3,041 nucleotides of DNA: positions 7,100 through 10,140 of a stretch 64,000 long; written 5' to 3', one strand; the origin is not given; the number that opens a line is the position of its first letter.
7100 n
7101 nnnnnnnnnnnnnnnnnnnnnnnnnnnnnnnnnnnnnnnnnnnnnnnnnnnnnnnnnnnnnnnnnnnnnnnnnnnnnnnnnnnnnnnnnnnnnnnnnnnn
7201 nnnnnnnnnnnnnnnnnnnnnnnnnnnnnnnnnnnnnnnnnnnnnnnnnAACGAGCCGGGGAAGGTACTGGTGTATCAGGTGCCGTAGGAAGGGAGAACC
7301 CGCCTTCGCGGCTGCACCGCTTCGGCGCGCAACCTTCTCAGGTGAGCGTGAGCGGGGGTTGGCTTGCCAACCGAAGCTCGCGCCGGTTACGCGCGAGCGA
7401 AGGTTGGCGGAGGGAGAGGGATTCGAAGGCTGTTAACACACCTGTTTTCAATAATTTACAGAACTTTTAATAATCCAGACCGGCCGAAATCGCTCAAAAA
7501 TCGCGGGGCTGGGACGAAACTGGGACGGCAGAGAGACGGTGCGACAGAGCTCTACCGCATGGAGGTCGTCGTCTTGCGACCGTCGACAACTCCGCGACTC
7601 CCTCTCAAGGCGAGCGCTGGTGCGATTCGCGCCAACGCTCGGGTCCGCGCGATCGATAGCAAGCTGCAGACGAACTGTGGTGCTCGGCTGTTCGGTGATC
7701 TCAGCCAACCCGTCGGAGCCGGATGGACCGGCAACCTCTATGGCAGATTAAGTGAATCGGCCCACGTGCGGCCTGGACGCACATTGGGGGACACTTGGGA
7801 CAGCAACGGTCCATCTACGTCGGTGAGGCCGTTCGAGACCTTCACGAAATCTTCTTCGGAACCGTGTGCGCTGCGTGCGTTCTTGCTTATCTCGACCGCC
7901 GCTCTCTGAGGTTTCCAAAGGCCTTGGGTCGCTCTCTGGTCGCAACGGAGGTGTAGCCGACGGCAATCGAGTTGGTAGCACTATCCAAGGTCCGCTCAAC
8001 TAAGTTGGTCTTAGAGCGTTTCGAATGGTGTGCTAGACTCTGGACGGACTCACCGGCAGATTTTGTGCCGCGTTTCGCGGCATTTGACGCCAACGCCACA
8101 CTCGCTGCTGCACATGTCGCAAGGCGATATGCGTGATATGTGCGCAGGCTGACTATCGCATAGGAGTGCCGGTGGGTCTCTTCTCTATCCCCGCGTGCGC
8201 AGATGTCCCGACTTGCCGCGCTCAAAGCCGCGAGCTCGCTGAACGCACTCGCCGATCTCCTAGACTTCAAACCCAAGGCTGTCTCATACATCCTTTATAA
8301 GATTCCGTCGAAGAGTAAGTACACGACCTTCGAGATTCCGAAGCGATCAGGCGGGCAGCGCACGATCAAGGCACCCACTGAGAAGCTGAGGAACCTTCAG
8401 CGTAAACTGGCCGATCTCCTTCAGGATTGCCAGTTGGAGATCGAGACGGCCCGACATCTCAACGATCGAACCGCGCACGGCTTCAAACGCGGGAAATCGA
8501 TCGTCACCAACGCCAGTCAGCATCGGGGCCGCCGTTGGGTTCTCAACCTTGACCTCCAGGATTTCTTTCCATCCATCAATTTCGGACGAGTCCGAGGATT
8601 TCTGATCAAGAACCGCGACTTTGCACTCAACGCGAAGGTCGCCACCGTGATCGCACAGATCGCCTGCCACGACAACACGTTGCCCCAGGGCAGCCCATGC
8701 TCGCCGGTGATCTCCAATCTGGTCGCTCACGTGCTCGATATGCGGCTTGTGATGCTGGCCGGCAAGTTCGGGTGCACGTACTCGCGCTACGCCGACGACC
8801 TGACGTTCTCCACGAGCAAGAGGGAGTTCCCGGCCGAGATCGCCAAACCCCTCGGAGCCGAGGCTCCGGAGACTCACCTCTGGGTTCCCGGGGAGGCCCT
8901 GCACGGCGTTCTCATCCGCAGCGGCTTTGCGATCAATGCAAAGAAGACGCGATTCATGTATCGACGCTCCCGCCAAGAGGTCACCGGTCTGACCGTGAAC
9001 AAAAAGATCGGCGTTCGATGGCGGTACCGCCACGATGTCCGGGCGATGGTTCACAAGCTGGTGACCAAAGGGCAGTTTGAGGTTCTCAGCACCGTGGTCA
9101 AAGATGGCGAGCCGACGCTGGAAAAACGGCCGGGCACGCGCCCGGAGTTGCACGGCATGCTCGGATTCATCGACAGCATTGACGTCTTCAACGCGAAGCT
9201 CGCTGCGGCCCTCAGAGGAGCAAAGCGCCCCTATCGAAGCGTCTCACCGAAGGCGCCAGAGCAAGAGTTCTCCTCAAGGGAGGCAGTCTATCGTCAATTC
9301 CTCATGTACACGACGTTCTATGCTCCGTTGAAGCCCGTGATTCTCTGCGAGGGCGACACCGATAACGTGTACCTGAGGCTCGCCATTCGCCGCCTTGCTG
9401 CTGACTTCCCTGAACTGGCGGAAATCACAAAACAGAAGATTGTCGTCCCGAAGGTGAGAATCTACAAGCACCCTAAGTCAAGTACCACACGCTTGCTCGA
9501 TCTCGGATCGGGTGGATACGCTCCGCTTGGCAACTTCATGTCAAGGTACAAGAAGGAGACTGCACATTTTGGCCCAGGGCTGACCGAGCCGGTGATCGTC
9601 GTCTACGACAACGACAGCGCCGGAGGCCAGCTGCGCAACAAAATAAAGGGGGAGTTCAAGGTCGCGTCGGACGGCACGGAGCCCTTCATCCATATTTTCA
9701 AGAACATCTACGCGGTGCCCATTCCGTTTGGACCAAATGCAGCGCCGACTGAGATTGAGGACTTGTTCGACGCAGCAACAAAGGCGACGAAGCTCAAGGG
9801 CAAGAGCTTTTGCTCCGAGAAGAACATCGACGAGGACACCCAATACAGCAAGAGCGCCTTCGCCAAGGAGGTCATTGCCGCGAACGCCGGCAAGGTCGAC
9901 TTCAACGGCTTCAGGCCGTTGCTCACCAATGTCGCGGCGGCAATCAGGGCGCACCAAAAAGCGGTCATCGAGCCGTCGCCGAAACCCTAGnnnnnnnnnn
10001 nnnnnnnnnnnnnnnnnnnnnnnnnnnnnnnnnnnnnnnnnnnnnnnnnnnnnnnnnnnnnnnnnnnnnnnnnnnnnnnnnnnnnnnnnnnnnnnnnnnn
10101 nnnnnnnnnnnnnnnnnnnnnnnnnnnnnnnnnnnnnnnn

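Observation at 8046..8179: Predicted retron msr/msd RNA: 13-bp a1/a2 inverted repeat, branch-position G and two hairpins just upstream of the RT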

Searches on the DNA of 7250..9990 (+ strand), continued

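Call 48: search_with_rna_model(model_id=R1, sources=[window, L082, L083, L084, L085, L086, L087, L088, L089, L090, L091, L092, L093, L094, L095, L096, L097, L098, L099, L100, L101, L102, L103, L104, L105, L106, L107, L108, L109, L110, L111, L112, L113, L114, L115, L116, L117, L118, L119, L120, L121, L122, L123, L124, L125, L126, L127, L128, L129, L130, L131, L132, L133, L134, L135, L136, L137, L138, L139, L140, L141, L142, L143, L144, L145, L146, L147, L148, L149, L150, L151, L152, L153, L154, L155, L156, L157, L158, L159, L160, L161], max_evalue=0.001, make_alignment=true)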
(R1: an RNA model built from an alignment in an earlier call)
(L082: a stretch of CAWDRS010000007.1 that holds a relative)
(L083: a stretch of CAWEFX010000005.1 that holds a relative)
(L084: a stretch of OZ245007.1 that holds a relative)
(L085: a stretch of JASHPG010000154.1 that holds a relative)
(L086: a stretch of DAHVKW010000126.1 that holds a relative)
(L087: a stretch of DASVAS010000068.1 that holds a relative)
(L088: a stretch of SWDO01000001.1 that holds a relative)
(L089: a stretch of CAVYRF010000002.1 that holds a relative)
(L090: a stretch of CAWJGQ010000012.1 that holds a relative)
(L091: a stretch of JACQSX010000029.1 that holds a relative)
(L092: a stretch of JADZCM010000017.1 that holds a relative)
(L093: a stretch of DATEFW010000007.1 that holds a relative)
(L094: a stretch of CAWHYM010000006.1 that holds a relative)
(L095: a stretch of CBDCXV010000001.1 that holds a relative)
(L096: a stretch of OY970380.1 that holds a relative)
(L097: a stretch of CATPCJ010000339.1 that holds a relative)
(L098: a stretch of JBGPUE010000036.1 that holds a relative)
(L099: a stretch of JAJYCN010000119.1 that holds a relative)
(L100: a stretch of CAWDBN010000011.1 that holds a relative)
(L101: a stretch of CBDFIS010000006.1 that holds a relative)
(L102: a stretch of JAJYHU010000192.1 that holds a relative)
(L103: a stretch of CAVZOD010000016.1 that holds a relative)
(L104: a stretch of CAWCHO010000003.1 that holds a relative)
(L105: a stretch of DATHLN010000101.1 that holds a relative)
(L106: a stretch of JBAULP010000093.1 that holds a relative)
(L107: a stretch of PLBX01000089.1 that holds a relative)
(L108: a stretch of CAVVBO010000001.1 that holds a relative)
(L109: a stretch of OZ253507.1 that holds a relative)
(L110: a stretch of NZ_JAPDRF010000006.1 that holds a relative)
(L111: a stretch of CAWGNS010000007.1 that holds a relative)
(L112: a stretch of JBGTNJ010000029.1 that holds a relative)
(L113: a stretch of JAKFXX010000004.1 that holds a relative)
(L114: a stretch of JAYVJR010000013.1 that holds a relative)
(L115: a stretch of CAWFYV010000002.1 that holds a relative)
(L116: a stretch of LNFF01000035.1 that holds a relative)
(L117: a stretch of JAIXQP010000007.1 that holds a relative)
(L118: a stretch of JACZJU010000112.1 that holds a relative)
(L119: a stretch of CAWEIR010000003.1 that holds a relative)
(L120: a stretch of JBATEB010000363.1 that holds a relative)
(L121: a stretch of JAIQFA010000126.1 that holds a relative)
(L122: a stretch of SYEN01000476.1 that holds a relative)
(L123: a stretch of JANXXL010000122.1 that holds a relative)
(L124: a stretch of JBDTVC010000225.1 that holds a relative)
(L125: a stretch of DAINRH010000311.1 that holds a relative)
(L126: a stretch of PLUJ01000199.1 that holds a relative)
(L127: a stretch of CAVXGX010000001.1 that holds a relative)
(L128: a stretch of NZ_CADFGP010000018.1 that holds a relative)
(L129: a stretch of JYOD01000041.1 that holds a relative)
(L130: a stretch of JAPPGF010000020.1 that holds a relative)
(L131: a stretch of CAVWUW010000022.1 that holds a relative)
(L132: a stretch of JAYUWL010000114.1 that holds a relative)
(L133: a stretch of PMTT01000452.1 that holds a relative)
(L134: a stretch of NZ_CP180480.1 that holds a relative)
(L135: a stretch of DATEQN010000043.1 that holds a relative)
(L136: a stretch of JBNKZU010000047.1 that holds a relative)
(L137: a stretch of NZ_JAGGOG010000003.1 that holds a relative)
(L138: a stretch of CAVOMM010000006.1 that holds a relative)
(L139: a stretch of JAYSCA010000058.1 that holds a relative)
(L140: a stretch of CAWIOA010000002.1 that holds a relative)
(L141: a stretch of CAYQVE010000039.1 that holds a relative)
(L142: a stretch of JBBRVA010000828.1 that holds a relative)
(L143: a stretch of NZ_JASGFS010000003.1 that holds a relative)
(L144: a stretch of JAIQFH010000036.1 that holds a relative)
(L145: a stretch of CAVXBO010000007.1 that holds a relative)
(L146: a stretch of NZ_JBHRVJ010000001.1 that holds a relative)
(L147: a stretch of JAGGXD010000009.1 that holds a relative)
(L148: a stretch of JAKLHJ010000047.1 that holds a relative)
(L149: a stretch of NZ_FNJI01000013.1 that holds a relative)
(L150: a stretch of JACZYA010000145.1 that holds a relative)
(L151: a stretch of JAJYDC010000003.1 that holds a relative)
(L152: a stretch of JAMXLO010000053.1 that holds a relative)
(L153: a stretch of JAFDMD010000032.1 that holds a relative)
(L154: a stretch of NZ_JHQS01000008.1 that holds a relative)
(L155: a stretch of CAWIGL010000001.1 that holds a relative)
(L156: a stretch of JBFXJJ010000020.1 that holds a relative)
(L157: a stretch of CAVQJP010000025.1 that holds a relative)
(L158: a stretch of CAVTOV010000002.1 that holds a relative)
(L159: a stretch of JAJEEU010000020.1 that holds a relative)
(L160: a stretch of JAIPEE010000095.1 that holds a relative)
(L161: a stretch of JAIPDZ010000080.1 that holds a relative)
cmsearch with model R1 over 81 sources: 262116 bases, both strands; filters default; matches with E-value up to 0.001: 78.
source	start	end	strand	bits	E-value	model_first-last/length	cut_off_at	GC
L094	252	383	+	116.7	1.3e-29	1-134/134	no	0.52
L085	234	366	+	116.5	1.4e-29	1-134/134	no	0.51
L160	233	374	+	114.1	6.3e-29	1-134/134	no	0.43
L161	233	374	+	114.1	6.3e-29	1-134/134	no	0.43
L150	249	383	+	111.8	2.8e-28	1-134/134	no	0.53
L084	248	383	+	110.6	5.7e-28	1-134/134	no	0.48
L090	250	385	+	107.6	4e-27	1-134/134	no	0.51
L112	231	378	+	107.4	4.5e-27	1-134/134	no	0.51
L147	147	287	+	105.8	1.2e-26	1-134/134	no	0.39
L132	247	381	+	105.6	1.4e-26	1-134/134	no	0.53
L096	253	389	+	104.7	2.4e-26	1-134/134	no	0.49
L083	250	382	+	104.6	2.5e-26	1-134/134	no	0.52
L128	244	374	+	104.3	3.1e-26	1-134/134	no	0.42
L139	227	377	+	103.3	6e-26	1-134/134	no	0.57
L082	250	383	+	103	7.1e-26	1-134/134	no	0.51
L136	247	372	+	102.5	9.9e-26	1-134/134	no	0.47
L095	248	382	+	102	1.3e-25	1-134/134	no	0.52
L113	246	378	+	101.8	1.5e-25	1-134/134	no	0.5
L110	259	392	+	101.3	2.1e-25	1-134/134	no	0.53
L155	227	374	+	101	2.6e-25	1-134/134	no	0.51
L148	242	380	+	100.6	3.3e-25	1-134/134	no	0.37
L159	252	384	+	99.7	5.8e-25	1-134/134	no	0.52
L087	250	383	+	98.8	9.9e-25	1-134/134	no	0.51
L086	253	383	+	98.8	1e-24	1-134/134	no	0.55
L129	253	380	+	98.8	1e-24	1-134/134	no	0.48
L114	254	389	+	98.5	1.3e-24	1-134/134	no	0.52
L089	253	384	+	98.3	1.4e-24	1-134/134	no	0.53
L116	247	378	+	98.3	1.4e-24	1-134/134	no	0.54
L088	231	378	+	98.3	1.4e-24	1-134/134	no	0.51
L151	256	391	+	97.1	2.9e-24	1-134/134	no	0.33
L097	255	387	+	94.7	1.3e-23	1-134/134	no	0.55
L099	254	386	+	93.9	2.2e-23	1-134/134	no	0.56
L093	252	384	+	92.9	4.2e-23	1-134/134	no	0.56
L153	208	351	+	92.6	5.1e-23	1-134/134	no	0.35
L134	254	389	+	91.5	9.9e-23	1-134/134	no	0.42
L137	254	389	+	91.4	1.1e-22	1-134/134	no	0.41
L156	241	379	+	91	1.4e-22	1-134/134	no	0.36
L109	244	380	+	90.2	2.3e-22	1-134/134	no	0.52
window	8046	8179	+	90.2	2.4e-22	1-134/134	no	0.59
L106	257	392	+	90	2.7e-22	1-134/134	no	0.56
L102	225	357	+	89.6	3.3e-22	1-134/134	no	0.55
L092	257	387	+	88.6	6.4e-22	1-134/134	no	0.53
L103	252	389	+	87.9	9.6e-22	1-134/134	no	0.54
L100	239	374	+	87.8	1e-21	1-134/134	no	0.51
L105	240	370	+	87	1.7e-21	1-134/134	no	0.5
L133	252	384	+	86.9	1.9e-21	1-134/134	no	0.5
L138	253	379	+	86.6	2.3e-21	1-134/134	no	0.47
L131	257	388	+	86.4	2.5e-21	1-134/134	no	0.55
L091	252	385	+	86.3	2.7e-21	1-134/134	no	0.55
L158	228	369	+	86.3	2.7e-21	1-134/134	no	0.52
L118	240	375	+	85.9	3.4e-21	1-134/134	no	0.55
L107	218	342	+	85.4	4.7e-21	1-134/134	no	0.53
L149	257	382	+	85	6e-21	1-134/134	no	0.39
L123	251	383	+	84.6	7.9e-21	1-134/134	no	0.52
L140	251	383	+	84.6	7.9e-21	1-134/134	no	0.52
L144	254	391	+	84.5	8.5e-21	1-134/134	no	0.5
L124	252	378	+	84.2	1e-20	1-134/134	no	0.53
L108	252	385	+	83.6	1.5e-20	1-134/134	no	0.48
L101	253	383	+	82.5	2.9e-20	1-134/134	no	0.56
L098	224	350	+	81.6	5.3e-20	1-134/134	no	0.54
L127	260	389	+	81.5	5.8e-20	1-134/134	no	0.56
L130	227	362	+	80.3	1.2e-19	1-134/134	no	0.51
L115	199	369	+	80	1.4e-19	1-134/134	no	0.49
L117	253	386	+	79.6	1.9e-19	1-134/134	no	0.57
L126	258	386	+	78.7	3.3e-19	1-134/134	no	0.55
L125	247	374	+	78.1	4.7e-19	1-134/134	no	0.42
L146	251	374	+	77.8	5.8e-19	1-134/134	no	0.41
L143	262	386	+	77.6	6.7e-19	1-134/134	no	0.53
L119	240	381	+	75.5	2.5e-18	1-134/134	no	0.46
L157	234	377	+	74.9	3.6e-18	1-134/134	no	0.52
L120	244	377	+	74.7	4.2e-18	1-134/134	no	0.56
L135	253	384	+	74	6.3e-18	1-134/134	no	0.54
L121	250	383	+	74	6.3e-18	1-134/134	no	0.52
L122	239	378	+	72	2.3e-17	1-134/134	no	0.49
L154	248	372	+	70.3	6.8e-17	1-134/134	no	0.5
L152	250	381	+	69.9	8.5e-17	1-134/134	no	0.53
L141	252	386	+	59.8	5.1e-14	1-134/134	no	0.55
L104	251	381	+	55.8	6.3e-13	1-134/134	no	0.53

Alignment A5: 78 matches aligned to the model, 192 columns, each read 5' to 3' on its own strand. Consensus structure (alignment columns), stored with it:
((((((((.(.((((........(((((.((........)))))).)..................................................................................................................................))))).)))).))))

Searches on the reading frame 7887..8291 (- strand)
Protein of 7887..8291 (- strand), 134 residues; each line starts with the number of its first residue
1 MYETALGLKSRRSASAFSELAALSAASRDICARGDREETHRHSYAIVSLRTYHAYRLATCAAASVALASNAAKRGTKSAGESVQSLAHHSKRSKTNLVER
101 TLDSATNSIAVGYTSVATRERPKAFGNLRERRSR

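Call 43: search_protein_families(library=pfam, proteins=[window:7887-8291:-], max_evalue=0.1)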
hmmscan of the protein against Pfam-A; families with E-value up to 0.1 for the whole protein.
window:7887-8291:- (134 aa): 2 families
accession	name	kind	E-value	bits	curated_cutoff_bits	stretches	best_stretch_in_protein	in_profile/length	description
PF23114.1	NAD-bd_HRPKS_sdrA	-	0.014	15.3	27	1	14-116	42-142/175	HRPKS sdrA-like, NAD(P)-binding Rossmann-fold domain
PF05658.19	YadA_head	-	0.025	15.4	25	1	104-120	2-18/27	YadA head domain repeat (2 copies)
